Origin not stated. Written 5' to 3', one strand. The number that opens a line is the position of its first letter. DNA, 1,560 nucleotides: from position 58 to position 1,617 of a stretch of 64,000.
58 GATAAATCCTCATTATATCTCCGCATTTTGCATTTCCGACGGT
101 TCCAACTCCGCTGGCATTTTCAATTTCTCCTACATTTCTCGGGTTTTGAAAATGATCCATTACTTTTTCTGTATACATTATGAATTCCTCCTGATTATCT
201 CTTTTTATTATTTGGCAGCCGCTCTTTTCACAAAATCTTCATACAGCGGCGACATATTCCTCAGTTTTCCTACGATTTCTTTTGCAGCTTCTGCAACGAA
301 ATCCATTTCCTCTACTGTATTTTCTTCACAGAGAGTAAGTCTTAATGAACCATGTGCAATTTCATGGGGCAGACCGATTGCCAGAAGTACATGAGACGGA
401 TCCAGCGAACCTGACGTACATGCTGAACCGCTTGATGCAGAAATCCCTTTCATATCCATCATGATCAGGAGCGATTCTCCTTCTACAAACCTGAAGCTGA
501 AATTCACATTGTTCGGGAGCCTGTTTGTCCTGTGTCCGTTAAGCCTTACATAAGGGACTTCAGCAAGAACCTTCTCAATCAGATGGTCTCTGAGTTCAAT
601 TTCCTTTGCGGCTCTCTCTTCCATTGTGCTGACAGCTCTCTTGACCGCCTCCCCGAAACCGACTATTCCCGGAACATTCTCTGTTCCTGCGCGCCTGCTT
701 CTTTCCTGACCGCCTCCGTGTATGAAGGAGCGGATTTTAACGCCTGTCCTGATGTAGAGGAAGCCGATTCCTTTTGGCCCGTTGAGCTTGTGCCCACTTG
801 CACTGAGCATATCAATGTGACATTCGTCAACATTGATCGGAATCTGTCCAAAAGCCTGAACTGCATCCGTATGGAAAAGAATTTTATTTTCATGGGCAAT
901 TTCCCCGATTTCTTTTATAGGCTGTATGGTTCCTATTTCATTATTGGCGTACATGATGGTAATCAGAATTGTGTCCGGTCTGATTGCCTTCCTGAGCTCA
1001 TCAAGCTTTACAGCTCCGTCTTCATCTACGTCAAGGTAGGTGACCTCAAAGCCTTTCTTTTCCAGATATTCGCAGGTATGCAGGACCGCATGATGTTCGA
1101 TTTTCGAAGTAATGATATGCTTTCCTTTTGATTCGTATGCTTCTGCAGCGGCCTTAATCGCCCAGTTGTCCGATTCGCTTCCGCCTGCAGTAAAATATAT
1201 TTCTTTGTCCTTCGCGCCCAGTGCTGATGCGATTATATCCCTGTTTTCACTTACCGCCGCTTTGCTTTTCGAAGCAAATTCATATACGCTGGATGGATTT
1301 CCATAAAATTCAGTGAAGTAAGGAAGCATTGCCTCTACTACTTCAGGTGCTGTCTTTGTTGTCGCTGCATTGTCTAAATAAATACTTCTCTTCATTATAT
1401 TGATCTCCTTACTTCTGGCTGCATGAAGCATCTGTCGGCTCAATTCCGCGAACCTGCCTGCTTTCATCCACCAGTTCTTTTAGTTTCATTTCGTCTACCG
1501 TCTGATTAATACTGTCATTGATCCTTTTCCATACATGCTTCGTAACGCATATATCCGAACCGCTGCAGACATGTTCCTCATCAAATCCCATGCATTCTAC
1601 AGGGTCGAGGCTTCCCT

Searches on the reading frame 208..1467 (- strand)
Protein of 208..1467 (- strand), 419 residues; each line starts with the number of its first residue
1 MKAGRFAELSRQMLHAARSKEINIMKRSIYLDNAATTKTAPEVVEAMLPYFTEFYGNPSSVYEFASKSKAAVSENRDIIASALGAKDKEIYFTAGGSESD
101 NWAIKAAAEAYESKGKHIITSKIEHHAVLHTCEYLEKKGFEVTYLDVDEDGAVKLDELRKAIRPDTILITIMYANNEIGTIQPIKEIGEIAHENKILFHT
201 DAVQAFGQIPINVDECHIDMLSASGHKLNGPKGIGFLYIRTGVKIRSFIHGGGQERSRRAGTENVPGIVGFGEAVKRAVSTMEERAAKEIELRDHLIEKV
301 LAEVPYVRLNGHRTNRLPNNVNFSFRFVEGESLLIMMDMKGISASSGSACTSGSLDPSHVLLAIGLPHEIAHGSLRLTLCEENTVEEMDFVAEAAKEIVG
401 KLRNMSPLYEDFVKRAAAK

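Call 65: find_encoding_contigs(protein=window:208-1467:-, flank=10000, max_places=3)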
Protein window:208-1467:- (419 aa): no gene with exactly this product is on record in the collection.
